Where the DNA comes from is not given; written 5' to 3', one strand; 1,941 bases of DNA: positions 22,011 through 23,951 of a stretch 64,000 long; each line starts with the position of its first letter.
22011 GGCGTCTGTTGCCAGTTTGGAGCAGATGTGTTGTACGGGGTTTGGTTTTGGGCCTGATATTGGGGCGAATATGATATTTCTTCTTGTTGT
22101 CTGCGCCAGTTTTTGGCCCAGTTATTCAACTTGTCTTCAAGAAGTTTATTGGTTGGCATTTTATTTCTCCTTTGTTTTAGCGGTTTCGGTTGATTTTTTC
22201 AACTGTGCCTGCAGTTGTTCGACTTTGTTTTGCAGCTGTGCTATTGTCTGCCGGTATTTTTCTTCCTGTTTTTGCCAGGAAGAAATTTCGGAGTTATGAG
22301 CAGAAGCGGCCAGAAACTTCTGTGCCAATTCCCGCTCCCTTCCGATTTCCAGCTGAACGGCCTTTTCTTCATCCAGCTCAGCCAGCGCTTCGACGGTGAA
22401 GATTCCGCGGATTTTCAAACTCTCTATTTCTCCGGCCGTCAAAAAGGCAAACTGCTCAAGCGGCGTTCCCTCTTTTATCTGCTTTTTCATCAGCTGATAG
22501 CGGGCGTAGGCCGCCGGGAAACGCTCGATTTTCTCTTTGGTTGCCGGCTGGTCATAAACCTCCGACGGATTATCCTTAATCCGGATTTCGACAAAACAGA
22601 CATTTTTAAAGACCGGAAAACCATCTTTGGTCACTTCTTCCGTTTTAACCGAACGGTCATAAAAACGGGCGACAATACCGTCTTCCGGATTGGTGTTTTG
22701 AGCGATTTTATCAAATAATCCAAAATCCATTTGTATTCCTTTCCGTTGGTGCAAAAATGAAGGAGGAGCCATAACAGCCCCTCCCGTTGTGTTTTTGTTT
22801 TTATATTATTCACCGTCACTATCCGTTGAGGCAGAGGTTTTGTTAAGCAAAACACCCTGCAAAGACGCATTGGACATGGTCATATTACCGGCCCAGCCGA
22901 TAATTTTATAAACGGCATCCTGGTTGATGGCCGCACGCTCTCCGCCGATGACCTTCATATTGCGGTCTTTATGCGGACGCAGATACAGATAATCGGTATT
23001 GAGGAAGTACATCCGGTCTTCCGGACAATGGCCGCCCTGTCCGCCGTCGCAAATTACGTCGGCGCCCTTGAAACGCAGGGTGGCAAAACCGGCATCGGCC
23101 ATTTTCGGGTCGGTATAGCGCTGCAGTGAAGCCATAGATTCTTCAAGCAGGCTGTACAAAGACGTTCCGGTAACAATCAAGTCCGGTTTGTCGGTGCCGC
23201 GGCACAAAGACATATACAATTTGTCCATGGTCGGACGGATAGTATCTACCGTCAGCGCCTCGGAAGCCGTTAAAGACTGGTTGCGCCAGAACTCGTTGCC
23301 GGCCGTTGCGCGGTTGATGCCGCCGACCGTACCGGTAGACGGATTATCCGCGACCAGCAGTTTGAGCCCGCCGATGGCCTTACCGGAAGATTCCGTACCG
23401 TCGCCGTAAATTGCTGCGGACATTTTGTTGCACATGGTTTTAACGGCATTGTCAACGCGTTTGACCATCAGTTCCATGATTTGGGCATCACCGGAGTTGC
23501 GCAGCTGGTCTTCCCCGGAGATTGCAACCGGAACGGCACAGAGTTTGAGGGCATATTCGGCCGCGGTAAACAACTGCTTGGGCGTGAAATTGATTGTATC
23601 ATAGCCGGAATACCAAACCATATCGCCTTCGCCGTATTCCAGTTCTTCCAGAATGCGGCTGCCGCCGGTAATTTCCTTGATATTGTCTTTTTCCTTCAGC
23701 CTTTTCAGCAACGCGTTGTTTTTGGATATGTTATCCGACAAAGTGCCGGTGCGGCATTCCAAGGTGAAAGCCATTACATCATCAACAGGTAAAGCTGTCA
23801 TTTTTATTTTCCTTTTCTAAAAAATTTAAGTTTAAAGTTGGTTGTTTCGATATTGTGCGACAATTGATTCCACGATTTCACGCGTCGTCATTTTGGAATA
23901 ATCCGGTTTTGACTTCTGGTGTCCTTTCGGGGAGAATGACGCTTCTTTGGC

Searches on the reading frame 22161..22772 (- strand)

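Call 19: search_protein_families(library=phrogs, proteins=[window:22161-22772:-], max_evalue=0.001)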
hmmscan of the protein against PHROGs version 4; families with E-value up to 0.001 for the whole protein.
window:22161-22772:- (203 aa): 1 family
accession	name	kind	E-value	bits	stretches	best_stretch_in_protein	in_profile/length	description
phrog_20268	-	unknown function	4.7e-11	43.8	1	47-195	29-181/227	-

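Call 20: search_protein_families(library=pfam, proteins=[window:22161-22772:-], max_evalue=0.001)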
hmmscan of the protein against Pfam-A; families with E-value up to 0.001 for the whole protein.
window:22161-22772:- (203 aa): 0 families

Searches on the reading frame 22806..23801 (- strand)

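Call 19: search_protein_families(library=phrogs, proteins=[window:22806-23801:-], max_evalue=0.001)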
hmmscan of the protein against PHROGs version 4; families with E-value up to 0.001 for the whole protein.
window:22806-23801:- (331 aa): 2 families
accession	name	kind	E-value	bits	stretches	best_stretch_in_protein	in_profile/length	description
phrog_9953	-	head and packaging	3.2e-99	333.4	1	7-319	10-327/329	major head protein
phrog_14242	-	head and packaging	0.0004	20.2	1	141-277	215-343/396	major head protein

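Call 20: search_protein_families(library=pfam, proteins=[window:22806-23801:-], max_evalue=0.001)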
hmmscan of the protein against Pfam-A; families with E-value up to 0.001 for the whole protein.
window:22806-23801:- (331 aa): 0 families
